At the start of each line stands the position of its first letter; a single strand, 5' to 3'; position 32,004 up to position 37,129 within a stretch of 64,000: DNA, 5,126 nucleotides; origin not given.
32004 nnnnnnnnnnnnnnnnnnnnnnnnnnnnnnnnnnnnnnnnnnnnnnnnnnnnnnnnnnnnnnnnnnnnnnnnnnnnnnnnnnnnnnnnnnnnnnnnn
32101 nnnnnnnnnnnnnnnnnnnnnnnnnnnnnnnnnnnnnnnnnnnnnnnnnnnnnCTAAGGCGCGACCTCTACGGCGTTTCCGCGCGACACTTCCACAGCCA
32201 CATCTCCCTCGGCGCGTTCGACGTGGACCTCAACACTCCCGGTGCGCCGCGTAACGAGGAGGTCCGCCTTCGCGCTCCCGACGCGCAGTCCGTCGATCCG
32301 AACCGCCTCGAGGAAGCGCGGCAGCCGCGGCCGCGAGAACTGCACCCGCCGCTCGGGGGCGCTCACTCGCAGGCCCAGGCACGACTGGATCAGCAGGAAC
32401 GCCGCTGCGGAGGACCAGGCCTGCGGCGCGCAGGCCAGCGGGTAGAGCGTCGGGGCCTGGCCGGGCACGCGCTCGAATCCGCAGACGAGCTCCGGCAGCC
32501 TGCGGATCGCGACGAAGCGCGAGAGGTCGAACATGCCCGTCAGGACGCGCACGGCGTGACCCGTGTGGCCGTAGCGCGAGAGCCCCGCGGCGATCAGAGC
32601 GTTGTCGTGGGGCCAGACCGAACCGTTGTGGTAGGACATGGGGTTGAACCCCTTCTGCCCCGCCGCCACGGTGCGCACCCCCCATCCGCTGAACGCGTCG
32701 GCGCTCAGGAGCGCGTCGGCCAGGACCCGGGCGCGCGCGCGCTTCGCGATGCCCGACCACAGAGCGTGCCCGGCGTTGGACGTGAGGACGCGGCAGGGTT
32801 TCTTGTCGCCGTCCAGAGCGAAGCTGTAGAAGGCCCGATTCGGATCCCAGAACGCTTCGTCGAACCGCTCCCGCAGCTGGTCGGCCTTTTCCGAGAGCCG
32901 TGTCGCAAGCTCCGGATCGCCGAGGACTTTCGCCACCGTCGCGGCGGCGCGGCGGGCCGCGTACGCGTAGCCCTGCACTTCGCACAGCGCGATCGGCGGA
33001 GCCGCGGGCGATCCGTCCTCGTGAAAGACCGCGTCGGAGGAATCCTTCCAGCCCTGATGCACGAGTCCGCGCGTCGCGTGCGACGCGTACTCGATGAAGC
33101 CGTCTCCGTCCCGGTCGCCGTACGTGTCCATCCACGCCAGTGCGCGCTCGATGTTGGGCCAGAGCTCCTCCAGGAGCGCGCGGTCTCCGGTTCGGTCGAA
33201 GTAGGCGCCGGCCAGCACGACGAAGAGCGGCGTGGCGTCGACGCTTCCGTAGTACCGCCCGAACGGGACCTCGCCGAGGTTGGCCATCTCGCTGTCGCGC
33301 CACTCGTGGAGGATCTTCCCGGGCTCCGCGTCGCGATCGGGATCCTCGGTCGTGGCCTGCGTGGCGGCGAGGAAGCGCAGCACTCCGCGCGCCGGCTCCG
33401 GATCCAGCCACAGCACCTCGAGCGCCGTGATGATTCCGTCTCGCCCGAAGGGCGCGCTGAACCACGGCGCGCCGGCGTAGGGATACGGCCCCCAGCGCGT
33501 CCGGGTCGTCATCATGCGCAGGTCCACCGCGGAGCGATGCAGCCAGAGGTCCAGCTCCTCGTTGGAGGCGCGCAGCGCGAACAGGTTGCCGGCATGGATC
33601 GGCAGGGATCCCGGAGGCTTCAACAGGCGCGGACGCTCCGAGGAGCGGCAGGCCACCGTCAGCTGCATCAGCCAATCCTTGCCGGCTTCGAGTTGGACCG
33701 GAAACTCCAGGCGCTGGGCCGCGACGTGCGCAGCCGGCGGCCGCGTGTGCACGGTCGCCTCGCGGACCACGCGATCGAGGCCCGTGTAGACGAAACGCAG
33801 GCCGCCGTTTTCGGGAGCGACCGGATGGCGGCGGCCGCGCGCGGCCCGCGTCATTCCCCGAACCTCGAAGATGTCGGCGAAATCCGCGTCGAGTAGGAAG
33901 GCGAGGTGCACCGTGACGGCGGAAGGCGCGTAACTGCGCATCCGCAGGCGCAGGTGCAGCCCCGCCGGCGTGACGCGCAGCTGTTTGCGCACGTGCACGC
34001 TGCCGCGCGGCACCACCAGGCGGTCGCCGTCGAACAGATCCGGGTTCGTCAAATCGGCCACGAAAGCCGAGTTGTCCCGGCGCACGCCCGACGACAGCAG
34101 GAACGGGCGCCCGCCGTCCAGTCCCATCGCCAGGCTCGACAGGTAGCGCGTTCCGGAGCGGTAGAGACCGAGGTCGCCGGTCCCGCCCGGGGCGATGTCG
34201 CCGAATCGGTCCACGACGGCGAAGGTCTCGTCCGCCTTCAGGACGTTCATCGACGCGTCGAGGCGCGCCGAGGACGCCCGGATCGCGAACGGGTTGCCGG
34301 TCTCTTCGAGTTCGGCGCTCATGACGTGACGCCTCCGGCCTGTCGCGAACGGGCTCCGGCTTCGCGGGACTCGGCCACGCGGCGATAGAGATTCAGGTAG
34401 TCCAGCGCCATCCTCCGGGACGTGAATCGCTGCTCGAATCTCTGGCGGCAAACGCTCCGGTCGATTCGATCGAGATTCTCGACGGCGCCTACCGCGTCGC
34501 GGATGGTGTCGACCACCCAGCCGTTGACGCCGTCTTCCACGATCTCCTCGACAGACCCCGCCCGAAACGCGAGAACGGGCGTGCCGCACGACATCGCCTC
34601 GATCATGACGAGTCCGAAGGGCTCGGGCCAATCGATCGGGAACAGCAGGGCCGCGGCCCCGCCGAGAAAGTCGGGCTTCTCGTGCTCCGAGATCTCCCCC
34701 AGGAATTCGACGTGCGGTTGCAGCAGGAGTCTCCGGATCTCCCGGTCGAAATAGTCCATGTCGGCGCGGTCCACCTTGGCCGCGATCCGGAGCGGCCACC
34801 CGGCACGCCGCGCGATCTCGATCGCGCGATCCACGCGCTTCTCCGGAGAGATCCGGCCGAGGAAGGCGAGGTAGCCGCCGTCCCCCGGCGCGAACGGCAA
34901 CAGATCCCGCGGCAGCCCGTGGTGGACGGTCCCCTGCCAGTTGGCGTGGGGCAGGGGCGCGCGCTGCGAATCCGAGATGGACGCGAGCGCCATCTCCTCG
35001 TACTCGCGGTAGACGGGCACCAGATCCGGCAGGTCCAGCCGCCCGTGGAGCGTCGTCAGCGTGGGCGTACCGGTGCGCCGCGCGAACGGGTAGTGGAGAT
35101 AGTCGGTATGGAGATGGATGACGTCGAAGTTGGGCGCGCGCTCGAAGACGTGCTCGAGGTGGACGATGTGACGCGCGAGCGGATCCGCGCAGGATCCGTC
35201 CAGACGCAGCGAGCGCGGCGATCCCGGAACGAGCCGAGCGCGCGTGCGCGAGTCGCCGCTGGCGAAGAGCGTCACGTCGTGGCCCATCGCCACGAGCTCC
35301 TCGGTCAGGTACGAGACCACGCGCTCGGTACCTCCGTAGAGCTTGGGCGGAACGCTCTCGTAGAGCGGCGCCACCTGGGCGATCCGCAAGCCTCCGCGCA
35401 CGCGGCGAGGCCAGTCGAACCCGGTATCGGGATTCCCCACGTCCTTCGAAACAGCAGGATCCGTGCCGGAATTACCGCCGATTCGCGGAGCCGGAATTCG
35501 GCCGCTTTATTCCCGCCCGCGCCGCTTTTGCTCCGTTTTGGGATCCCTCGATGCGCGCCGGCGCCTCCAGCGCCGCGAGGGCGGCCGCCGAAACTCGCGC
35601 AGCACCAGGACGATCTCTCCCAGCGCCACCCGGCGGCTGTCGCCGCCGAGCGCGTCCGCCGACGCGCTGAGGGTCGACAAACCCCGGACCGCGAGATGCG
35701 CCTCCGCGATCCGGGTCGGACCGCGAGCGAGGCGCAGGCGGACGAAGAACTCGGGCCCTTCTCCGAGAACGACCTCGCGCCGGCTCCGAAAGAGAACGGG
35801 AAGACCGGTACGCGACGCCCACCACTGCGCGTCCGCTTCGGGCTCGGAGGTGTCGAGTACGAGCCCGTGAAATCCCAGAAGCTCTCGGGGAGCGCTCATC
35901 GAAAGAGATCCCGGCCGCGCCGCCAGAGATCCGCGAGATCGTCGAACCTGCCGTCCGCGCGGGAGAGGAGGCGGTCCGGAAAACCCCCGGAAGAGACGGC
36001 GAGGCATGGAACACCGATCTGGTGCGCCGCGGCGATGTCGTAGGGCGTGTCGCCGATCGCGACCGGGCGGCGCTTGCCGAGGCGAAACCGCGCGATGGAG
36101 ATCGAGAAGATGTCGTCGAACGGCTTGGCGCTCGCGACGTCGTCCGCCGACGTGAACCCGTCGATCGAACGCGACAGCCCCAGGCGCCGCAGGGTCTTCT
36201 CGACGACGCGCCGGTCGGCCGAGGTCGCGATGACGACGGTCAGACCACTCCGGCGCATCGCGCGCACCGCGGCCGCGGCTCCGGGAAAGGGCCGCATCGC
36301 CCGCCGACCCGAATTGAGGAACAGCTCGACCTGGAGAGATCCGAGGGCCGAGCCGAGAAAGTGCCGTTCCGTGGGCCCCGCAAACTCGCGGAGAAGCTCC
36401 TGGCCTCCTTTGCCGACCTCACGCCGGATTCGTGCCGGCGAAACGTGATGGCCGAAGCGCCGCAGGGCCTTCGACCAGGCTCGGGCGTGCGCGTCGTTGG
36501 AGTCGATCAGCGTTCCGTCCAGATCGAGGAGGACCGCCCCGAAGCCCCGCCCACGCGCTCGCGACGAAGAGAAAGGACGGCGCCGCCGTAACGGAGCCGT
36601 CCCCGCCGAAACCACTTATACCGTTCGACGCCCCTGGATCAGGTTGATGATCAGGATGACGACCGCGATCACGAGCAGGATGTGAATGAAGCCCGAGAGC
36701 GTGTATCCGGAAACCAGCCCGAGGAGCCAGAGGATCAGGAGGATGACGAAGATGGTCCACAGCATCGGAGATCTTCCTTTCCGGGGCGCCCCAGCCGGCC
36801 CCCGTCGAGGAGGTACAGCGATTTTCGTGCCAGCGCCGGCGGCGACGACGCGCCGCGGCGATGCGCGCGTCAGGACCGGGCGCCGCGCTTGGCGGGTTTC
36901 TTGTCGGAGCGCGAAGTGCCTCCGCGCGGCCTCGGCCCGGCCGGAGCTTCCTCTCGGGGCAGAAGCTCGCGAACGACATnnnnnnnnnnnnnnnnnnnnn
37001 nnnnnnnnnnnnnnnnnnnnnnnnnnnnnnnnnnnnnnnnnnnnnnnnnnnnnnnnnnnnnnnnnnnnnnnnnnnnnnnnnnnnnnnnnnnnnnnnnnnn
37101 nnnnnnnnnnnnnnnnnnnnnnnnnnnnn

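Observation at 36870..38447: HTH-less receiver-AAA+ sigma-54 activator paired with an 80-aa DHp-only mini-protein inside the island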

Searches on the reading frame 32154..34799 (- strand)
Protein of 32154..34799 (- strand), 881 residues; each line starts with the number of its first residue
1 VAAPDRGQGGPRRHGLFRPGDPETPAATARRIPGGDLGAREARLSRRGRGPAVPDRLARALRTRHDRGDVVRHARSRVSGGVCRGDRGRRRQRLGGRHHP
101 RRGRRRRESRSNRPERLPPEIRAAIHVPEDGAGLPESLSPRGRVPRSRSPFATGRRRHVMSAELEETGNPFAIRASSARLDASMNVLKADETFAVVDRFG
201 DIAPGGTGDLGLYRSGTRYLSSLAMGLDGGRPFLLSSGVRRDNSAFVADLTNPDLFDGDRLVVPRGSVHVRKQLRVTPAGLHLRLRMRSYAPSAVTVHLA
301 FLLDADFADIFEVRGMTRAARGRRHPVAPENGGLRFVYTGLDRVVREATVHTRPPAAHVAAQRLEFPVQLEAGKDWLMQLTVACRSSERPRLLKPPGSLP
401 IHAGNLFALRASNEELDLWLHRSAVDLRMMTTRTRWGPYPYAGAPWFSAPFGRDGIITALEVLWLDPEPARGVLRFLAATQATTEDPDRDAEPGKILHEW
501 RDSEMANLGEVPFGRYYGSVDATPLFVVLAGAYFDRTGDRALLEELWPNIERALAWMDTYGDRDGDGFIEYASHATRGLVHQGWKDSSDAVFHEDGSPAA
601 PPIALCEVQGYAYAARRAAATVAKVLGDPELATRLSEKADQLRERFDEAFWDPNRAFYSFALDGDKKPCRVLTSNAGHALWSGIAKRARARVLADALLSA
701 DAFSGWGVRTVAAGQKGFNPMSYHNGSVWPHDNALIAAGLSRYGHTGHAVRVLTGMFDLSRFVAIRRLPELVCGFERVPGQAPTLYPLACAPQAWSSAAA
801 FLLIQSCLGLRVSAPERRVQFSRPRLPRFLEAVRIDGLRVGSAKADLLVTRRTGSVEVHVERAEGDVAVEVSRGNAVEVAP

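Call 41: search_protein_families(library=pfam, proteins=[window:32154-34799:-], max_evalue=0.0001)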
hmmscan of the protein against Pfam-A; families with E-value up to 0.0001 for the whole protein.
window:32154-34799:- (881 aa): 5 families
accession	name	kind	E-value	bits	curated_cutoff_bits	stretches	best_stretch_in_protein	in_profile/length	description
PF14742.11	GDE_N_bis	-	8.5e-52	176.1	22.1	1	187-380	1-193/194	N-terminal domain of (some) glycogen debranching enzymes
PF22422.2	MGH1-like_GH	-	1.5e-26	94.3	27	1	457-759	11-327/356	Mannosylglycerate hydrolase MGH1-like glycoside hydrolase domain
PF06202.20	GDE_C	-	5.1e-10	39.3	21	1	515-799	75-364/367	Amylo-alpha-1,6-glucosidase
PF17389.8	Bac_rhamnosid6H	-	9.7e-06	25.5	24.5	1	496-656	68-218/339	Bacterial alpha-L-rhamnosidase 6 hairpin glycosidase domain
PF01204.24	Trehalase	-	4.2e-05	23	21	0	613-751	314-453/512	Trehalase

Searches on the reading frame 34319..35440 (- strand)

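Call 3: search_protein_families(library=pfam, proteins=[window:34319-35440:-], max_evalue=0.1)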
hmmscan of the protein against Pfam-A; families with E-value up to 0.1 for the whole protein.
window:34319-35440:- (373 aa): 6 families
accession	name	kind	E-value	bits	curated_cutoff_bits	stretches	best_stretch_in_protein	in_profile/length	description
PF00534.26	Glycos_transf_1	-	1.2e-25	90.4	26.4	1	186-316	13-145/172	Glycosyl transferases group 1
PF13692.12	Glyco_trans_1_4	-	2.1e-19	70.6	27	1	191-316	4-132/142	Glycosyl transferases group 1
PF13439.12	Glyco_transf_4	-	1.2e-14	55.2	28.5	1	35-140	1-119/170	Glycosyltransferase Family 4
PF13579.12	Glyco_trans_4_4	-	3.6e-12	47.4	29.7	1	36-137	1-106/158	Glycosyl transferase 4-like domain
PF13524.12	Glyco_trans_1_2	-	0.022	15.1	25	1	233-341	27-135/144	Glycosyl transferase-like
PF20706.3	GT4-conflict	-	0.027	13.9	26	1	271-295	290-314/385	Family 4 Glycosyltransferase in conflict systems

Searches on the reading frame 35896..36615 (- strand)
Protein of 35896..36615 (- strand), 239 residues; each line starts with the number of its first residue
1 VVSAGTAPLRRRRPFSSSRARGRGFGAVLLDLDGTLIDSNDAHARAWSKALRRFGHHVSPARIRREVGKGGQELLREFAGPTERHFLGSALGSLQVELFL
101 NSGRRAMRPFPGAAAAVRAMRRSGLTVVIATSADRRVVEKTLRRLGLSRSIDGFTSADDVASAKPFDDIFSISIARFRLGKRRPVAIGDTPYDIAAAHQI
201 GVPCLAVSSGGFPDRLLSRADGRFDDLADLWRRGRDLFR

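Call 3: search_protein_families(library=pfam, proteins=[window:35896-36615:-], max_evalue=0.1)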
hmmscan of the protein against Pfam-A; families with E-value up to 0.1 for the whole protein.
window:35896-36615:- (239 aa): 6 families
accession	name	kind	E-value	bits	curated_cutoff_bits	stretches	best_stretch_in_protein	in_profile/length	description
PF13419.12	HAD_2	-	1.2e-26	94.4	23.8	1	28-207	1-178/178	Haloacid dehalogenase-like hydrolase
PF00702.32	Hydrolase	-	6.6e-26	92.3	26.4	1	27-201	3-191/191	haloacid dehalogenase-like hydrolase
PF12710.13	HAD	-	2.3e-12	48.2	27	1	28-197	1-188/189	haloacid dehalogenase-like hydrolase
PF13242.12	Hydrolase_like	-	1.6e-07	31.5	22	1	164-228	4-73/75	HAD-hyrolase-like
PF13344.12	Hydrolase_6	-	4.7e-05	23.8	27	1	107-155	13-64/101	Haloacid dehalogenase-like hydrolase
PF08282.18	Hydrolase_3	-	0.023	14.9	20.9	0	28-52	1-25/255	haloacid dehalogenase-like hydrolase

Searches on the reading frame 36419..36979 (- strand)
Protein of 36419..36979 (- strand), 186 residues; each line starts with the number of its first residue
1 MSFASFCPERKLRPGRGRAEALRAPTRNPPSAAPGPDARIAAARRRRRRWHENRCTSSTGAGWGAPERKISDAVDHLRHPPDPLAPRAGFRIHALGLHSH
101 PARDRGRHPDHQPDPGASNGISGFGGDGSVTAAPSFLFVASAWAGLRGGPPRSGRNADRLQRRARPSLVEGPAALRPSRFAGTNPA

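Call 67: search_protein_families(library=pfam, proteins=[window:36419-36979:-], max_evalue=1)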
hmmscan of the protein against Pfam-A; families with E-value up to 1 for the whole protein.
window:36419-36979:- (186 aa): 0 families
